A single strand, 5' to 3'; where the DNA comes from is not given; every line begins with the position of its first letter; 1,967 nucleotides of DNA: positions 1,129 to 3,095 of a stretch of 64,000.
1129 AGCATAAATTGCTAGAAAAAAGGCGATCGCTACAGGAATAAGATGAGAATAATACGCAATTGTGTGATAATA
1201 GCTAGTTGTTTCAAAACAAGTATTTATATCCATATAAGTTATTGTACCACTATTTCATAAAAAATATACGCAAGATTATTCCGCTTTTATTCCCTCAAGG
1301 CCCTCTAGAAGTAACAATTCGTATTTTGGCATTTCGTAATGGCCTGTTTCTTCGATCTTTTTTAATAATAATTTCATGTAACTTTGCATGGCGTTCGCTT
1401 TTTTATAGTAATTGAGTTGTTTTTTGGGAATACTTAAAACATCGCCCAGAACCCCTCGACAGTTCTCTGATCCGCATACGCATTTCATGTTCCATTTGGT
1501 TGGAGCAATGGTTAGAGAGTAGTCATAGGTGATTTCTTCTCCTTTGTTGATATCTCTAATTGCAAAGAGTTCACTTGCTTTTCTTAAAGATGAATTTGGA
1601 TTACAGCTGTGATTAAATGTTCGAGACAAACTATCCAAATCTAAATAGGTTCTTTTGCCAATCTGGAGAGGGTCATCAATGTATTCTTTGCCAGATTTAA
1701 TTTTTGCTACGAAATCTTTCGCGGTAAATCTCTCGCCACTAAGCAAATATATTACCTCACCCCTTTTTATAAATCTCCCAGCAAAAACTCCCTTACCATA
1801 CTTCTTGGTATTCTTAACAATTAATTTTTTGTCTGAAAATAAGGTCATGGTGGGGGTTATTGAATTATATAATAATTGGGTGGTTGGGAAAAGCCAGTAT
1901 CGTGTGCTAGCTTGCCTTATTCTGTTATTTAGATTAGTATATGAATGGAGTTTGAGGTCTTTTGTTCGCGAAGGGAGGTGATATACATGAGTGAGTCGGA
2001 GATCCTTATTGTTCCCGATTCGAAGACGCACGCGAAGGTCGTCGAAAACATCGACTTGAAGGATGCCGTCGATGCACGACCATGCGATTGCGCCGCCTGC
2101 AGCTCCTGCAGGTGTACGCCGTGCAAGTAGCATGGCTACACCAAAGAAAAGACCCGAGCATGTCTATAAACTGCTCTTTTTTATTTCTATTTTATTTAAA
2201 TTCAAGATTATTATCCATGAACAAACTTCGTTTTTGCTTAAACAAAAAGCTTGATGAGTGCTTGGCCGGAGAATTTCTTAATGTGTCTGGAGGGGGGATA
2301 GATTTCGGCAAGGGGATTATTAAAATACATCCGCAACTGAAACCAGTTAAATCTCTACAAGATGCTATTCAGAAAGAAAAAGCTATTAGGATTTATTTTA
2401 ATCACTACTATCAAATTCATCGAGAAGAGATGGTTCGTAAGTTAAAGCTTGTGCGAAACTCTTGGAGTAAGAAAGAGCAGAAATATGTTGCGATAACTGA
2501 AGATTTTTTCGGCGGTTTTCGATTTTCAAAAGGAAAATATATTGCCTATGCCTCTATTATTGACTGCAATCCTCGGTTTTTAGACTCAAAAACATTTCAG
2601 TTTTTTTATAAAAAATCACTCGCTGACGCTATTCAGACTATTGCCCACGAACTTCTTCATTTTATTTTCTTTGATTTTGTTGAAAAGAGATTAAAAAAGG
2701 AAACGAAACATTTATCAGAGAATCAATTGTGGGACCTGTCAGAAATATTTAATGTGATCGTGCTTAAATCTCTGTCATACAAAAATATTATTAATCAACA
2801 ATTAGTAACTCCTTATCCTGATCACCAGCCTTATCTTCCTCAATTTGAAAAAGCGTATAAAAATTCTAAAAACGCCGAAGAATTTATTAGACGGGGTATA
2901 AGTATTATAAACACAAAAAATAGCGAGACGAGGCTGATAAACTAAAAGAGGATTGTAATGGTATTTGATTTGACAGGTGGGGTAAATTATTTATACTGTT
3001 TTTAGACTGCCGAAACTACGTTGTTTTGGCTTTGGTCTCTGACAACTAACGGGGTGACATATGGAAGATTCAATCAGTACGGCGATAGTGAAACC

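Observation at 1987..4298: Cassette 1: Cys-rich 47-aa peptide, HExxH protein, rSAM/SPASM, and a 46-aa Lys/Trp peptide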

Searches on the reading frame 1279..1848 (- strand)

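Call 7: search_protein_families(library=pfam, proteins=[window:1279-1848:-], max_evalue=0.01)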
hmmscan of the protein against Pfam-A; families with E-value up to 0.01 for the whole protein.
seq(190 aa): 2 families
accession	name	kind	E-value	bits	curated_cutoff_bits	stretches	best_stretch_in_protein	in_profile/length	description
PF00856.33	SET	-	8.3e-16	58.8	22.4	1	18-111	1-105/105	SET domain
PF08666.17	SAF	-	0.0086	17.1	21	0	94-107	4-17/63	SAF domain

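Call 8: search_protein_families(library=ncbifam, proteins=[window:1279-1848:-], max_evalue=0.01)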
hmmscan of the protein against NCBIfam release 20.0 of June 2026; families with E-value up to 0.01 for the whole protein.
seq(190 aa): 1 family
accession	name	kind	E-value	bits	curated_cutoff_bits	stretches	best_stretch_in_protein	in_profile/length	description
NF043024.1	T4SS_AnkI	equivalog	0.0035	16.2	550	0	15-50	32-68/439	Dot/Icm T4SS effector AnkI/LegAS4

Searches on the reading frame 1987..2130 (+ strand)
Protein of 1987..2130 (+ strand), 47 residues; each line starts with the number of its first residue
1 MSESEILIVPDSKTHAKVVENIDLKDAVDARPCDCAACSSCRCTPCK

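Call 7: search_protein_families(library=pfam, proteins=[window:1987-2130:+], max_evalue=0.01)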
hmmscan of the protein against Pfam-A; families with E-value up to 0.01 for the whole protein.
window:1987-2130:+ (47 aa): 0 families

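Call 8: search_protein_families(library=ncbifam, proteins=[window:1987-2130:+], max_evalue=0.01)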
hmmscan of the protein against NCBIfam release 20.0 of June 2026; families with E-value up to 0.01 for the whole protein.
window:1987-2130:+ (47 aa): 0 families

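Call 39: list_cluster_members(proteins=[window:1987-2130:+, window:1945-2130:+, window:4158-4298:+, window:2217-2945:+, window:13701-13859:-])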
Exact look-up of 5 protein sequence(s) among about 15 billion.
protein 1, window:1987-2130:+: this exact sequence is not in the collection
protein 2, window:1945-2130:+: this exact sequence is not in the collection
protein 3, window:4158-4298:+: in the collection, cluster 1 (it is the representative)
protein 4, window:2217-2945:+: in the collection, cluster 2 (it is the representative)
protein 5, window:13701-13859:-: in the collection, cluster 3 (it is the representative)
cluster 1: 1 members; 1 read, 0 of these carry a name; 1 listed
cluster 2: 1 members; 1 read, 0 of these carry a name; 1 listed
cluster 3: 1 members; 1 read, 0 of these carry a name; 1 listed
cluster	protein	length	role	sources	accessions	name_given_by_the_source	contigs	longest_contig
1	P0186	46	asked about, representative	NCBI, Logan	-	-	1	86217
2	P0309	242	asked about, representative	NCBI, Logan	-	-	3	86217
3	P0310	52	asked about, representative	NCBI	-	-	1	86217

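Call 42: search_protein_representatives(protein=window:1987-2130:+)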
Query: 47 residues. Proteins with E-value up to 0.001 (for the whole library): 10; up to 1e-10: 0; up to 1e-30: 0. The best 10 are listed.
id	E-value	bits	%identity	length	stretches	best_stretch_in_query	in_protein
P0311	7.1e-10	53.7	47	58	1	1-47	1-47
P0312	1.7e-09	52.5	53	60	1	5-47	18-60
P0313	9.0e-09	50.3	49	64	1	5-47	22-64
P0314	2.7e-08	48.8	52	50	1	6-47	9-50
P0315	7.6e-08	47.4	53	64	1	5-47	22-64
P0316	8.2e-08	47.3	48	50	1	2-47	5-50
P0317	1.0e-06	43.9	51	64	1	7-47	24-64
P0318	4.6e-06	41.9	49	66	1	1-47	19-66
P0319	4.7e-04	35.7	69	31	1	1-29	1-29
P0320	9.1e-04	34.8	40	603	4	7-32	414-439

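Call 44: find_encoding_contigs(protein=P0313, flank=6000, max_places=4)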
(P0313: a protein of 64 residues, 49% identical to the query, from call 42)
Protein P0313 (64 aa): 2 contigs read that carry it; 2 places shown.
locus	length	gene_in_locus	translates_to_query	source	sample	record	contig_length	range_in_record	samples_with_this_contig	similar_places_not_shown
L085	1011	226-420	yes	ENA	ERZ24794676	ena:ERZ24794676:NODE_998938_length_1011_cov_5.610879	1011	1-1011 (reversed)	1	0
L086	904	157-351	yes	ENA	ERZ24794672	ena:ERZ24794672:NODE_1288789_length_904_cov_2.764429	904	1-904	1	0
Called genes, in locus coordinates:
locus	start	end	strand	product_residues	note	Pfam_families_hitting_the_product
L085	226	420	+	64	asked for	-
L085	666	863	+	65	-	-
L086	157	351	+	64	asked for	-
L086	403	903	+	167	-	?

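Call 53: find_encoding_contigs(protein=P0312, flank=8000, max_places=4)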
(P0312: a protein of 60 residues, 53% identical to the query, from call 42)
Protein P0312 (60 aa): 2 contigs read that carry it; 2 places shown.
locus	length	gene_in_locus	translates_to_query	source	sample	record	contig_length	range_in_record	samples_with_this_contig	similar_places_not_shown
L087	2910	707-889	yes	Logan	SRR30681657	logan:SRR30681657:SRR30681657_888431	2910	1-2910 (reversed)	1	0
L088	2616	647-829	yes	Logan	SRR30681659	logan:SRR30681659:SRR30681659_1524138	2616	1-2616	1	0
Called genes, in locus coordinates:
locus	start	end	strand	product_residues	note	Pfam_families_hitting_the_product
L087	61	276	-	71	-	PF10049:DUF2283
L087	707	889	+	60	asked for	-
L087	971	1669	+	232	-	-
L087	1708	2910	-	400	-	?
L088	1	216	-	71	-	PF10049:DUF2283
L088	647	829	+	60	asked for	-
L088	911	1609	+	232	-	-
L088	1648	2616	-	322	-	?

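Call 54: find_encoding_contigs(protein=P0311, flank=8000, max_places=4)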
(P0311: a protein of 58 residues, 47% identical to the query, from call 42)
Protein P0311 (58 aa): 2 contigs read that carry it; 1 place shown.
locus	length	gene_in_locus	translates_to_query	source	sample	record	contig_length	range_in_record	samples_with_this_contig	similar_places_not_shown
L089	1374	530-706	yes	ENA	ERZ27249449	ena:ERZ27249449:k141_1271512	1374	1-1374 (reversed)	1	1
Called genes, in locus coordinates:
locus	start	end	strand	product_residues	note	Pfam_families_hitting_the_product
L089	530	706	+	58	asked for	-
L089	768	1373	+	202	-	?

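Call 59: find_encoding_contigs(protein=P0314, flank=8000, max_places=3)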
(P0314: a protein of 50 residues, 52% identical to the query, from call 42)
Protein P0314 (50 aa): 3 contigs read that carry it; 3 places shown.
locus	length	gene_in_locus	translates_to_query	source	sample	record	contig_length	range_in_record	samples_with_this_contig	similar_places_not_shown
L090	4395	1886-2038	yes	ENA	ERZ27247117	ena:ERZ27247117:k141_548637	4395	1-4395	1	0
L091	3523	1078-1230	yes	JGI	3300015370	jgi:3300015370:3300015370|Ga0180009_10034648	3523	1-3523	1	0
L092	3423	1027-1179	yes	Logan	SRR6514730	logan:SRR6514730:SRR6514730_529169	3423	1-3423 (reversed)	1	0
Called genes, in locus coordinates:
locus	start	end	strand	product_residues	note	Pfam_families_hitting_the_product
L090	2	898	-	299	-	?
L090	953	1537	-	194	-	PF00561:Abhydrolase_1, PF06821:Ser_hydrolase, PF12697:Abhydrolase_6 (weak), PF10230:LIDHydrolase (faint)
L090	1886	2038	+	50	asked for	-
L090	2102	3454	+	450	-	PF04055:Radical_SAM, PF13353:Fer4_12 (weak)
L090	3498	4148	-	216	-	-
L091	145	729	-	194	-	PF00561:Abhydrolase_1, PF06821:Ser_hydrolase, PF12697:Abhydrolase_6 (weak), PF10230:LIDHydrolase (faint)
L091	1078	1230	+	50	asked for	-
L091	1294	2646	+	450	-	PF04055:Radical_SAM, PF13353:Fer4_12 (weak)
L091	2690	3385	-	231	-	-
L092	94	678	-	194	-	PF00561:Abhydrolase_1, PF06821:Ser_hydrolase, PF12697:Abhydrolase_6 (weak), PF10230:LIDHydrolase (faint)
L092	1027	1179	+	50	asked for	-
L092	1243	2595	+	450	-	PF04055:Radical_SAM, PF13353:Fer4_12 (weak)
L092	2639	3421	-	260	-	?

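Call 60: find_encoding_contigs(protein=P0316, flank=8000, max_places=3)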
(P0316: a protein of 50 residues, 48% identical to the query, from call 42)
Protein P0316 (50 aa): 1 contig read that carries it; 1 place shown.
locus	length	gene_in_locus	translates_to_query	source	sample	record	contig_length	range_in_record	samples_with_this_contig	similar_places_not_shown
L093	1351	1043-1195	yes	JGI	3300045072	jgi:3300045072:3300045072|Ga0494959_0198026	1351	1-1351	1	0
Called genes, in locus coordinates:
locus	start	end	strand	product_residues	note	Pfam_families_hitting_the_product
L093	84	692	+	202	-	-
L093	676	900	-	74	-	-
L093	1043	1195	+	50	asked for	-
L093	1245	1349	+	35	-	?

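Call 61: find_encoding_contigs(protein=P0318, flank=8000, max_places=3)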
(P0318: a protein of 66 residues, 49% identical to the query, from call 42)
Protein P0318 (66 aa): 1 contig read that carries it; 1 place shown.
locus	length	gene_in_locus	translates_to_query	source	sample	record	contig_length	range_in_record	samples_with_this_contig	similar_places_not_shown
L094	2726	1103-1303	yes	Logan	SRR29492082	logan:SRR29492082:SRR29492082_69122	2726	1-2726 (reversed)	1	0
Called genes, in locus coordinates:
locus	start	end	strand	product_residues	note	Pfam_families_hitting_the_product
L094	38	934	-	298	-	-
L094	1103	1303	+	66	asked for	-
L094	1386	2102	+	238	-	-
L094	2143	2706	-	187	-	-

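Call 76: search_protein_families(library=ncbifam, proteins=[L090:2102-3454:+, L091:2690-3385:-], max_evalue=5)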
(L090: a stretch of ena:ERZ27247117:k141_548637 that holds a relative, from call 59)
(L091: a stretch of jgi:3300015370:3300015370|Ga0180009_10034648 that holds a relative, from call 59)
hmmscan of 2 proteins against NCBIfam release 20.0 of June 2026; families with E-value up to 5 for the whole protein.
L090:2102-3454:+ (450 aa): 83 families (the best 25 are shown)
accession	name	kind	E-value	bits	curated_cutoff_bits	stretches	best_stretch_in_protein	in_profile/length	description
TIGR04136.1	rSAM_FibroRumin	equivalog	7.7e-84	282.1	400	1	7-445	4-454/458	FibroRumin system radical SAM peptide maturase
NF038107.1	rSAM_NF038107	equivalog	2.6e-47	161.6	600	1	3-443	2-429/444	Cys-every-fifth radical SAM/SPASM peptide maturase CefB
NF047865.1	rSAM_PapB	equivalog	1.6e-46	159.1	340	1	88-419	2-324/330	PapB family radical SAM/SPASM ranthipeptide maturase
TIGR04064.1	rSAM_nif11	equivalog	3e-39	135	518.7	1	50-441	44-430/459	nif11-like peptide radical SAM maturase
TIGR03974.1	rSAM_six_Cys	equivalog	1.2e-36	126.6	425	1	83-439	91-444/451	thioether cross-link-forming SCIFF peptide maturase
NF041298.1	rSAM_mat_DynA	equivalog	5.3e-35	121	450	1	96-440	8-349/356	dynobactin maturation radical SAM/SPASM protein DynA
NF041707.1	rSAM_YhhB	equivalog_domain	1.5e-34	119.5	445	2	94-243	7-154/369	cyclophane-forming radical SAM/SPASM peptide maturase YhhB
TIGR03906.1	quino_hemo_SAM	equivalog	3.8e-34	118.1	453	1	54-442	62-445/467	quinohemoprotein amine dehydrogenase maturation protein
TIGR04463.1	rSAM_vs_C_rich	equivalog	8.5e-34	117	525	1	16-416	10-399/438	TIGR04463 family radical SAM/SPASM RiPP maturase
TIGR03942.1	sulfatase_rSAM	equivalog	3.5e-32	111.9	349.45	1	97-430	9-343/363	anaerobic sulfatase maturase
TIGR04068.1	rSAM_ocin_clost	equivalog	2.3e-31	109.2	500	1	9-239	3-230/462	Cys-rich peptide radical SAM maturase CcpM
TIGR04334.1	rSAM_Clo7bot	equivalog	2.3e-30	105.6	600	1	3-417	1-411/440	radical SAM/SPASM domain Clo7bot peptide maturase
NF040492.1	not_ScfB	exception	5.9e-29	101.2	855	1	88-420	94-424/450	ScfB-related radical SAM/SPASM orphan maturase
TIGR04280.1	geopep_mat_rSAM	hypoth_equivalog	2.5e-28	99.2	400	1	16-428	17-409/428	geopeptide radical SAM maturase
TIGR04163.1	rSAM_cobopep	equivalog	6.2e-28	97.7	375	2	88-269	63-235/428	peptide-modifying radical SAM enzyme CbpB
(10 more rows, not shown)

L091:2690-3385:- (231 aa): 0 families

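Call 84: find_encoding_contigs(protein=P0319, flank=8000, max_places=4)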
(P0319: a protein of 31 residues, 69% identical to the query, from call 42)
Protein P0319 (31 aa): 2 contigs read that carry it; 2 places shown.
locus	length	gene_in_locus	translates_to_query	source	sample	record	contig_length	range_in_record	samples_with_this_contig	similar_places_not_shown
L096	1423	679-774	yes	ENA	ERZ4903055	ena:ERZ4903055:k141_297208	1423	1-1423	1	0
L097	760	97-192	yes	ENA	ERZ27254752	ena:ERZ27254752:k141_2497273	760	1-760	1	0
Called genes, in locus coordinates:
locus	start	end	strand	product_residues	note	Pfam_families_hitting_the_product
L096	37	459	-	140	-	-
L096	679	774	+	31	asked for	-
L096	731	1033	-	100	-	PF02223:Thymidylate_kin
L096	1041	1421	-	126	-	?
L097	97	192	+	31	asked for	-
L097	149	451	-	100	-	PF02223:Thymidylate_kin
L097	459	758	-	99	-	?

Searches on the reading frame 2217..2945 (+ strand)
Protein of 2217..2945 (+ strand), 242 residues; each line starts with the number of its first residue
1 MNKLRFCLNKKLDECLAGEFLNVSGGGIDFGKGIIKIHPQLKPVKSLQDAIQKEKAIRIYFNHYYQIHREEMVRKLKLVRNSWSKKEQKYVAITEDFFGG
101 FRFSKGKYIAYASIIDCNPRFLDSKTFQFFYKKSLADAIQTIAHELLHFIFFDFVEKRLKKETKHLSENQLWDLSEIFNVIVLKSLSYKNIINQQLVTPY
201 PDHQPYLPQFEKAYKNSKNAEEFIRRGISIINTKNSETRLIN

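Call 7: search_protein_families(library=pfam, proteins=[window:2217-2945:+], max_evalue=0.01)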
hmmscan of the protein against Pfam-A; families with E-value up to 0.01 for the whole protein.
window:2217-2945:+ (242 aa): 0 families

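Call 8: search_protein_families(library=ncbifam, proteins=[window:2217-2945:+], max_evalue=0.01)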
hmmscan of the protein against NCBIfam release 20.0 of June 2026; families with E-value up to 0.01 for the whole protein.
window:2217-2945:+ (242 aa): 0 families

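Call 63: find_encoding_contigs(protein=window:2217-2945:+, flank=10000, max_places=5)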
Protein window:2217-2945:+ (242 aa): 3 contigs read that carry it; 3 places shown.
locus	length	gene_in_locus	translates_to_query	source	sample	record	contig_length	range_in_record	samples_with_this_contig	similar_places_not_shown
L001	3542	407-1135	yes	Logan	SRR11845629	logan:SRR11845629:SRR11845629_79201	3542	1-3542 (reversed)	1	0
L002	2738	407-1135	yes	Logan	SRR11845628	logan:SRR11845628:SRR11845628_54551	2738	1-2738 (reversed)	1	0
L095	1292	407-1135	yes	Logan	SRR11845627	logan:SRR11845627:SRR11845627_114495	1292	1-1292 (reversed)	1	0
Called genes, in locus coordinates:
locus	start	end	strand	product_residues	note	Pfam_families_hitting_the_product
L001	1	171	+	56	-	?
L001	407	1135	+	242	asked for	-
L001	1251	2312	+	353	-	PF04055:Radical_SAM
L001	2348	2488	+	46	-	-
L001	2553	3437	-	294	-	-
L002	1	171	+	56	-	?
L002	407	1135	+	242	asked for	-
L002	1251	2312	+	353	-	PF04055:Radical_SAM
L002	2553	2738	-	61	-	?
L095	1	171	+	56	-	?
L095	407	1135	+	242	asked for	-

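Call 69: search_solved_structures(query=A4, max_evalue=10, show_alignments=1)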
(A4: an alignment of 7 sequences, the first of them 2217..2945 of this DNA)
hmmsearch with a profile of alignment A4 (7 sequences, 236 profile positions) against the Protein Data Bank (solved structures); distinct sequences matched with E-value up to 10: 0.

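Call 76: search_protein_families(library=ncbifam, proteins=[window:2217-2945:+], max_evalue=5)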
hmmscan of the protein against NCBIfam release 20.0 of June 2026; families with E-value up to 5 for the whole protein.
window:2217-2945:+ (242 aa): 0 families

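Call 77: predict_structure(alignment_id=A5)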
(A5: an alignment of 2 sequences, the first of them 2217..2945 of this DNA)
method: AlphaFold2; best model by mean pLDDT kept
length: 242 residues; sequences in the alignment: 2
mean_pLDDT: 61.6   pTM: 0.63
mean pLDDT of the five models: 61.6, 59.1, 50.8, 49.7, 47.1
residues with pLDDT >= 90: 3; 70-90: 97; 50-70: 73; < 50: 69
segments of 3 or more residues with pLDDT < 50: 1-35, 109-132, 236-242
pLDDT, mean of each block of 10 residues (from residue 1): 27 32 33 50 56 55 56 61 75 81 59 39 39 62 72 85 79 79 80 64 74 86 89 51 28
secondary structure, 60 per line:
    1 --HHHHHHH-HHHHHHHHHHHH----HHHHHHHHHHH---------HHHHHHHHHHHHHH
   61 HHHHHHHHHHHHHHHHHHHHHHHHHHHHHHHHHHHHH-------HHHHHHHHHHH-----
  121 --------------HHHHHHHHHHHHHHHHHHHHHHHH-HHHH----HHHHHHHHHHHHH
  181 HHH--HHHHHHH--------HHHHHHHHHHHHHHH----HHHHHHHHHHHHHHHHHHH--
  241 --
elements in order: H3-9 H11-22 H27-37 H47-97 H105-115 H135-158 H160-163 H168-183 H186-192 H201-215 H220-238
